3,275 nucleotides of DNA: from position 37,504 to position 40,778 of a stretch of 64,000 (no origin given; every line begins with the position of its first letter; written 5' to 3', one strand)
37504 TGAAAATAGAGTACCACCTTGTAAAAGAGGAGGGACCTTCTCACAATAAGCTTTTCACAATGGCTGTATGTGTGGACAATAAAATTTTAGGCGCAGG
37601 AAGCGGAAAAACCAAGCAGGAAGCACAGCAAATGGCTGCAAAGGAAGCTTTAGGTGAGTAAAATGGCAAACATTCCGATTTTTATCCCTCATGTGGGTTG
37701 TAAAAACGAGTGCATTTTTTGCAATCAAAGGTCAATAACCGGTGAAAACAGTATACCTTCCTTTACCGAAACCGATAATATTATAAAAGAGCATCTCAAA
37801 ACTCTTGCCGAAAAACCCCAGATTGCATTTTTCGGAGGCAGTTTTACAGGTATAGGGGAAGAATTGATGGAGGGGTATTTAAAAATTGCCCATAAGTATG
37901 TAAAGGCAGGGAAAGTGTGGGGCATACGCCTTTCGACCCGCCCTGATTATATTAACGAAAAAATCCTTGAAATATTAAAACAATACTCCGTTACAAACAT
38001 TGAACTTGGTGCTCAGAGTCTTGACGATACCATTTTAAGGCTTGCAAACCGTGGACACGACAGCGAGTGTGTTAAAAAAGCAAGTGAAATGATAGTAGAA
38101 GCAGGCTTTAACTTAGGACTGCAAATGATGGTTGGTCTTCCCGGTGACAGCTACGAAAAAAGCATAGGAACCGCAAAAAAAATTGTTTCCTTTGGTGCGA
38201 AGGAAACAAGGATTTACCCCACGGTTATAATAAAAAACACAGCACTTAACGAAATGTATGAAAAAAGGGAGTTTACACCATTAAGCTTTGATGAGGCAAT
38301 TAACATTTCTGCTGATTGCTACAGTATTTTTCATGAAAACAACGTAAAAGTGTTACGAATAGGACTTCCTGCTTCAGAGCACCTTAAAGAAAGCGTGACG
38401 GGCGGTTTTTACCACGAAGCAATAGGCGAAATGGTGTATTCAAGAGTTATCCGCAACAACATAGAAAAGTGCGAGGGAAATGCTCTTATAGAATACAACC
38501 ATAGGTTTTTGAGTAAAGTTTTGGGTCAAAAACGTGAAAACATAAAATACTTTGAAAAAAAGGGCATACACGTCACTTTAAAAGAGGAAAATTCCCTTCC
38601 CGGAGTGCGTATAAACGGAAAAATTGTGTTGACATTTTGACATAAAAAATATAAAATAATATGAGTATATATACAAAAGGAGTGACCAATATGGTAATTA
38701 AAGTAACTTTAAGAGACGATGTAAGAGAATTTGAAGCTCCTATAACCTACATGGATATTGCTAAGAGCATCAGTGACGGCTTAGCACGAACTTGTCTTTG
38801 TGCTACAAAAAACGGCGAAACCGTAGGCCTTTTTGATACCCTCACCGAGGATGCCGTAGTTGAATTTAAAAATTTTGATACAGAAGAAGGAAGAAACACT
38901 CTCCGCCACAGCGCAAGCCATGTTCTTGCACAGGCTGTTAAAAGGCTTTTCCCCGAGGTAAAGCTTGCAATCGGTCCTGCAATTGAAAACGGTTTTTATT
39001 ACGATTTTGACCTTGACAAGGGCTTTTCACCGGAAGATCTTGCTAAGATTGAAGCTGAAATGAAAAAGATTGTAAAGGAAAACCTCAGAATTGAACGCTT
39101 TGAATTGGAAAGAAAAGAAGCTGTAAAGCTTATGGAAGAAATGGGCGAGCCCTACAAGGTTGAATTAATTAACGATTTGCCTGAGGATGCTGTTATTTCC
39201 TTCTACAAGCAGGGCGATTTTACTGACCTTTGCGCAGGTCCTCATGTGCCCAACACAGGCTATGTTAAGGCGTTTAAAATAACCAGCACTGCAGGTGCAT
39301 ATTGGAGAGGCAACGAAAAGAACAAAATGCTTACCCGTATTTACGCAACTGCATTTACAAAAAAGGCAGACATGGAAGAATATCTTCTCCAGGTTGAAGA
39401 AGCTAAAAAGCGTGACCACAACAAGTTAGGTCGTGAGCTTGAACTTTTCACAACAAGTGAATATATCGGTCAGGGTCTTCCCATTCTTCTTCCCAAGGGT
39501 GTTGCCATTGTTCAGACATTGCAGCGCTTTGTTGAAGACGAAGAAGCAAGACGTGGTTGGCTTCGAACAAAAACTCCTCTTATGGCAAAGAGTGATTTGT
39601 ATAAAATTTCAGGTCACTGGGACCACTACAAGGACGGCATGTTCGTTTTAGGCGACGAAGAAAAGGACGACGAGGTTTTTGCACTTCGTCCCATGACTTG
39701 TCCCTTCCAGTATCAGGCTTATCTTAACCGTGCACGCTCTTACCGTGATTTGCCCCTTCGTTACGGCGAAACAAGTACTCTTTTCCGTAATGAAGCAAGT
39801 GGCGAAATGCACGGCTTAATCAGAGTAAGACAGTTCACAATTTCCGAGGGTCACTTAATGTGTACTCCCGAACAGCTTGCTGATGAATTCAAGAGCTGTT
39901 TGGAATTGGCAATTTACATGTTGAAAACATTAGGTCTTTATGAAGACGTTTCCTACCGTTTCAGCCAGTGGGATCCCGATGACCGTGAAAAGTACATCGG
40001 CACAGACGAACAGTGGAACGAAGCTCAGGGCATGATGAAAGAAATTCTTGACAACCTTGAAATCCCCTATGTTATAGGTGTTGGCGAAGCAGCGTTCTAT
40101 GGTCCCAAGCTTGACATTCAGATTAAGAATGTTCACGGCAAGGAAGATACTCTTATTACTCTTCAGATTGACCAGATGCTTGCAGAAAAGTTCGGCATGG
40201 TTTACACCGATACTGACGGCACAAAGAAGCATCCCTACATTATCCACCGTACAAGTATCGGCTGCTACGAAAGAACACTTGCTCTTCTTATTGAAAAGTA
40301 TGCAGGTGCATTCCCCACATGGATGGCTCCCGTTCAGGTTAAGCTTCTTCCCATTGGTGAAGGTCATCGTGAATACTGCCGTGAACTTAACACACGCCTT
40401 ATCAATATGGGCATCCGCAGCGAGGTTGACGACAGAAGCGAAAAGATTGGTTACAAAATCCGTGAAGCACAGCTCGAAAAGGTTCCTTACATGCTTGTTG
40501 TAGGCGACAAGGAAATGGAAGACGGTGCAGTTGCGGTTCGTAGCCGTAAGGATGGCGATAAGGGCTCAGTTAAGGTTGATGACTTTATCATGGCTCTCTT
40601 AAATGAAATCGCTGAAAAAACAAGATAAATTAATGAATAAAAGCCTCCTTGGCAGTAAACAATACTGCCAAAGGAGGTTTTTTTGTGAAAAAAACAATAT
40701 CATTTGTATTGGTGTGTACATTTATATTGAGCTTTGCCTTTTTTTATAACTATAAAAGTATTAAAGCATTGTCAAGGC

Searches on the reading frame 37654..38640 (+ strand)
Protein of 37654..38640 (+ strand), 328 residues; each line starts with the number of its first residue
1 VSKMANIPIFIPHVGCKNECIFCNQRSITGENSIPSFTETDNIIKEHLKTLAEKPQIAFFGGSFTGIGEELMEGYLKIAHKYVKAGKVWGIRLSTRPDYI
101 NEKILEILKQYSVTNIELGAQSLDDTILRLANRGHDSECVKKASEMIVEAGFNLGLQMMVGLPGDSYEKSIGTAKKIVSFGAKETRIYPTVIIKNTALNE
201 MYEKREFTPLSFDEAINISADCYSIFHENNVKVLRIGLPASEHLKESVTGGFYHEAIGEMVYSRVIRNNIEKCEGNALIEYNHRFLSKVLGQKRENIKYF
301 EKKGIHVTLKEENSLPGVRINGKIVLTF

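Call 63: search_protein_families(library=pfam, proteins=[window:37654-38640:+], max_evalue=0.00001)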
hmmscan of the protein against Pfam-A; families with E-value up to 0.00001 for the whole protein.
window:37654-38640:+ (328 aa): 2 families
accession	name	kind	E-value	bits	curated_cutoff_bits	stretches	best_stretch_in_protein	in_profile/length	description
PF04055.27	Radical_SAM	-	2.2e-21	77.2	29.5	1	11-169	2-158/166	Radical SAM superfamily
PF16199.10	Radical_SAM_C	-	8.1e-16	58.3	31.9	1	185-264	4-82/85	Radical_SAM C-terminal domain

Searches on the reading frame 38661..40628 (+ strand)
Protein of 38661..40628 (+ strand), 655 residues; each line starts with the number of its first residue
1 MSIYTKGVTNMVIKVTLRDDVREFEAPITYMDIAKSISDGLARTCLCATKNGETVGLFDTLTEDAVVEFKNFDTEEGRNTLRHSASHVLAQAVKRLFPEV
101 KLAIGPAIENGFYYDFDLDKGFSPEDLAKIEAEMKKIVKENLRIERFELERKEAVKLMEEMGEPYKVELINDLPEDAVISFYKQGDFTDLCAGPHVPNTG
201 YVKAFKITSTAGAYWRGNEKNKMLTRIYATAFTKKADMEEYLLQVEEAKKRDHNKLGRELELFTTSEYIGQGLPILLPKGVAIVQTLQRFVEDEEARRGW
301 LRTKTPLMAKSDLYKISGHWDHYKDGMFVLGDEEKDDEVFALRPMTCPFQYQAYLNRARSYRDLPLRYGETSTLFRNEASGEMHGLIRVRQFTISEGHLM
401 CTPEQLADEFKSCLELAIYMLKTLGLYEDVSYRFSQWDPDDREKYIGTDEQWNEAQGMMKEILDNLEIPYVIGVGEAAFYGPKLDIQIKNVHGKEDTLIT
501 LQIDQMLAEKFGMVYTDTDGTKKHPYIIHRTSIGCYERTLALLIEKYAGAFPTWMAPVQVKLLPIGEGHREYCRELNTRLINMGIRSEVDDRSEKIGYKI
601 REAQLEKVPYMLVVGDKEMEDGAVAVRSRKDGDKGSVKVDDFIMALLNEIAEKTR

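Call 63: search_protein_families(library=pfam, proteins=[window:38661-40628:+], max_evalue=0.00001)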
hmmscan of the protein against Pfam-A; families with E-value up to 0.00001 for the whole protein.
window:38661-40628:+ (655 aa): 4 families
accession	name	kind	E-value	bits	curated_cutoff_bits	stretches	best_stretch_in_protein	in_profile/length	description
PF00587.30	tRNA-synt_2b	-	8.1e-37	127.4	29.3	1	335-547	6-179/179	tRNA synthetase class II core domain (G, H, P, S and T)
PF03129.25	HGTP_anticodon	-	6.2e-27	94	21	1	559-647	1-92/94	Anticodon binding domain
PF07973.19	tRNA_SAD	-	8.3e-19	67.7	24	1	179-228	1-44/44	Threonyl and Alanyl tRNA synthetase second additional domain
PF02824.27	TGS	-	2.5e-08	34.3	22.2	1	20-69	9-58/60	TGS domain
